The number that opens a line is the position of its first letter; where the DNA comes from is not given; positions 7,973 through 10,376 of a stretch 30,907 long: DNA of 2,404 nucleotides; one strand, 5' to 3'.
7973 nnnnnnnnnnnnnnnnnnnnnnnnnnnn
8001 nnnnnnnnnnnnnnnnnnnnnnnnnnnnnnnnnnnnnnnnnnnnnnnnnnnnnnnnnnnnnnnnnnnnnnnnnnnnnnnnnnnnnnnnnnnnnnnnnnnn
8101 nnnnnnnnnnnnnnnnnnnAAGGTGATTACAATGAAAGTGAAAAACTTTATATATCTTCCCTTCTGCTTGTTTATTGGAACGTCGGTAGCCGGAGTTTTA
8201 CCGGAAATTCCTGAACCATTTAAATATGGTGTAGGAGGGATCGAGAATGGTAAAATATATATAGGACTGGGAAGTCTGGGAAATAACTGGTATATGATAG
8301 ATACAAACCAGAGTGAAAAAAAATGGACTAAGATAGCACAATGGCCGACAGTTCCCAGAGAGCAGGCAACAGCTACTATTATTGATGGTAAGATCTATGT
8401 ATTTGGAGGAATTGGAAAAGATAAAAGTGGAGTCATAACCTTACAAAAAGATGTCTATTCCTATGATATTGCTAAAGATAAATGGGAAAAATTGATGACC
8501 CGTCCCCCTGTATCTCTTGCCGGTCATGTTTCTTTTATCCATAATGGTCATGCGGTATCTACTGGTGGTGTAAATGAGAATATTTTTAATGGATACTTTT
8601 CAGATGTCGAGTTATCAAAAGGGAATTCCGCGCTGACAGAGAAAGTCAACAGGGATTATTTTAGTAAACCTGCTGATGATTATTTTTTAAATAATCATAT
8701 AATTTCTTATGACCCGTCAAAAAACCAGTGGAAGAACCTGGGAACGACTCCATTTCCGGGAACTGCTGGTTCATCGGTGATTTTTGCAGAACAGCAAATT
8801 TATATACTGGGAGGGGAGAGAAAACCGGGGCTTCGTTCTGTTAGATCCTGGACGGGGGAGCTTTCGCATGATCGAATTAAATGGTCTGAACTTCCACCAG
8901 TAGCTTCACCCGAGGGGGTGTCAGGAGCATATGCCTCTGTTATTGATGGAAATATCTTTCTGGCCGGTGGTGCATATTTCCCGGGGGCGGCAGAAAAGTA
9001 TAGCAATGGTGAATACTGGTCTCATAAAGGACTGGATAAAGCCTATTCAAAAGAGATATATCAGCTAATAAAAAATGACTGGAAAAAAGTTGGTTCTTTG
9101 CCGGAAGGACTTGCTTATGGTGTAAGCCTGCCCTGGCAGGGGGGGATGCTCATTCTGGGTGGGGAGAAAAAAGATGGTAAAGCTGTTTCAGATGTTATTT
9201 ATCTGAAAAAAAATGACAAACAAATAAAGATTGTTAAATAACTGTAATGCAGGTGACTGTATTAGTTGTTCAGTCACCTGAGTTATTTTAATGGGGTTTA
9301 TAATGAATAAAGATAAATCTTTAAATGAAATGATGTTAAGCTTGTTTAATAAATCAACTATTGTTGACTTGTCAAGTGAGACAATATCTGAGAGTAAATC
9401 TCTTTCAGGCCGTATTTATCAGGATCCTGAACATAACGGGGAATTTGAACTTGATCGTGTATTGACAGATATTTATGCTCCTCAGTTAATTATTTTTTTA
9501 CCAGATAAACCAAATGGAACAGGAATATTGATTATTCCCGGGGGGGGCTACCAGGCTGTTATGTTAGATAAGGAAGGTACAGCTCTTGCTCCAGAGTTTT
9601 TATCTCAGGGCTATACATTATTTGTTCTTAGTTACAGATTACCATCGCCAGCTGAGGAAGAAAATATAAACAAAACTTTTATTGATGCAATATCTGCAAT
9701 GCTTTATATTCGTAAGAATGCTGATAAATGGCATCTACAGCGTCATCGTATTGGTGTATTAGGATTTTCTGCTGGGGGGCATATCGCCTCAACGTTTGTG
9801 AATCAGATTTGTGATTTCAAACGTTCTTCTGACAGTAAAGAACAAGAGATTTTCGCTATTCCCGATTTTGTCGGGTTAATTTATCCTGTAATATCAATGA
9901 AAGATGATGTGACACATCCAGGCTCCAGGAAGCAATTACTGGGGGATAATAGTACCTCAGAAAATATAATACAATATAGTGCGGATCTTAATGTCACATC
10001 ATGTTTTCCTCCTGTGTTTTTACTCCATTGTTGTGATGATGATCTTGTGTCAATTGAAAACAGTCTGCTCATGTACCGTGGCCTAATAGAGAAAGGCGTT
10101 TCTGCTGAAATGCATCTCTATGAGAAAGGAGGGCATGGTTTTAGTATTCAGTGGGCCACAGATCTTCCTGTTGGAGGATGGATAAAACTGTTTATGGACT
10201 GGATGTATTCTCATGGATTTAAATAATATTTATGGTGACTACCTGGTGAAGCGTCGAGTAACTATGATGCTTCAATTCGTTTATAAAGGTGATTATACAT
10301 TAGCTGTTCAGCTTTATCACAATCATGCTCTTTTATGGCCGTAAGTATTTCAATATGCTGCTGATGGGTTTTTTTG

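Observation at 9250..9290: Perfect 10-bp hairpin between nanM and the second esterase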

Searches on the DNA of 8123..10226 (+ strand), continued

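Call 56: search_dna_similar(query=window:9243-9289:+, collection=ecoli_genomes, mode=distant, max_evalue=10, max_rows=60, rows=spread)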
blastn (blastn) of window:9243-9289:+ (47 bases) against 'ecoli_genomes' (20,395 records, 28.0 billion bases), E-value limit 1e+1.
Records with a match: 690; places in all: 690; records where one place covers at least 80% of the query: 690.
Genomes with a match: 690 of 5426; with a place that covers at least 80% of the query: 690. Places per genome that has any: lowest 1, median 1, highest 1. On chromosomes: 689 places; on plasmids: 1.
Best place of each record, by identity: >=99% 688; 95-99% 2.
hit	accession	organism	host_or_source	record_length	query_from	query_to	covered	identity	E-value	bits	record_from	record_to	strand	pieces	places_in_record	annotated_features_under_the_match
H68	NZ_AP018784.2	Escherichia coli strain SK1144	-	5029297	1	47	100%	100.0%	6e-15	86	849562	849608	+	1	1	none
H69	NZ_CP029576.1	Escherichia coli strain DA33135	Homo sapiens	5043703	1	47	100%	100.0%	6e-15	86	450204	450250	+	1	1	none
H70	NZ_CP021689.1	Escherichia coli strain AR_0058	missing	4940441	1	47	100%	100.0%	6e-15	86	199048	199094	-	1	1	none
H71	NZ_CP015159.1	Escherichia coli strain Eco889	-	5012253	1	47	100%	100.0%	6e-15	86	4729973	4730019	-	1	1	none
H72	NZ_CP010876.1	Escherichia coli strain MNCRE44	Homo sapiens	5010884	1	47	100%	100.0%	6e-15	86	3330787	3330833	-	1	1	none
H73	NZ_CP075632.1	Escherichia coli strain 2018-166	Homo sapiens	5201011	1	47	100%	100.0%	6e-15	86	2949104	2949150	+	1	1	none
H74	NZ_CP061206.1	Escherichia coli strain DA61218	Homo sapiens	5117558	1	47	100%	100.0%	6e-15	86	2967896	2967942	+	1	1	none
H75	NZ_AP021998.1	Escherichia coli strain WP3-W18-ESBL-07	-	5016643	1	47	100%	100.0%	6e-15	86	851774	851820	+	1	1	none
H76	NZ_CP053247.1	Escherichia coli strain SCU-482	Homo sapiens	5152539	1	47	100%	100.0%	6e-15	86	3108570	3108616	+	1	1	none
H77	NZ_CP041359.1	Escherichia coli strain U1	missing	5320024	1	47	100%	100.0%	6e-15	86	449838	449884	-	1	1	none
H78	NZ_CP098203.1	Escherichia coli strain Z0117EC0055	Canis lupus familiaris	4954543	1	47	100%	100.0%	6e-15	86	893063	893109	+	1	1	none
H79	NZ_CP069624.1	Escherichia coli strain PBP8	not applicable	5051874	1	47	100%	100.0%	6e-15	86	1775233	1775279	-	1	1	none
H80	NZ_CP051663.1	Escherichia coli strain 1162invT2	Homo sapiens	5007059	1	47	100%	100.0%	6e-15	86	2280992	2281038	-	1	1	none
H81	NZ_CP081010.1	Escherichia coli strain 25POL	LAB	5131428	1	47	100%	100.0%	6e-15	86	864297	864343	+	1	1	none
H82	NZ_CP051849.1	Escherichia coli strain SCU-101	Homo sapiens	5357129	1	47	100%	100.0%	6e-15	86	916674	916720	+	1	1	none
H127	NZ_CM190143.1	Escherichia coli strain 21515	Homo sapiens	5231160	1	47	100%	97.9%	2e-13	82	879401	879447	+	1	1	none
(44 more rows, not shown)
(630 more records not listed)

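Call 57: get_annotated_region(hit=H127, flank=60)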
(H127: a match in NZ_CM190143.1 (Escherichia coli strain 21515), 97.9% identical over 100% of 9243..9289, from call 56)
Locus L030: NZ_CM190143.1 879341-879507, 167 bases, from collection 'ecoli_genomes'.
description: Escherichia coli strain 21515 chromosome, whole genome shotgun sequence
organism: Escherichia coli strain 21515 (NCBI taxid 562)
replicon: chromosome; assembly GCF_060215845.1
host: Homo sapiens; source: not collected; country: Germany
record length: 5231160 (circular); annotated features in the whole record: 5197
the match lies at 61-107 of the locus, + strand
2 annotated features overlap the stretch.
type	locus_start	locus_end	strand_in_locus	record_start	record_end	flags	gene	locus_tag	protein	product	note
CDS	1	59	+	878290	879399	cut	-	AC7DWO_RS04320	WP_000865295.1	N-acetylneuraminate epimerase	-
CDS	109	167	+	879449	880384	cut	-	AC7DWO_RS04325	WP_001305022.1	alpha/beta hydrolase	-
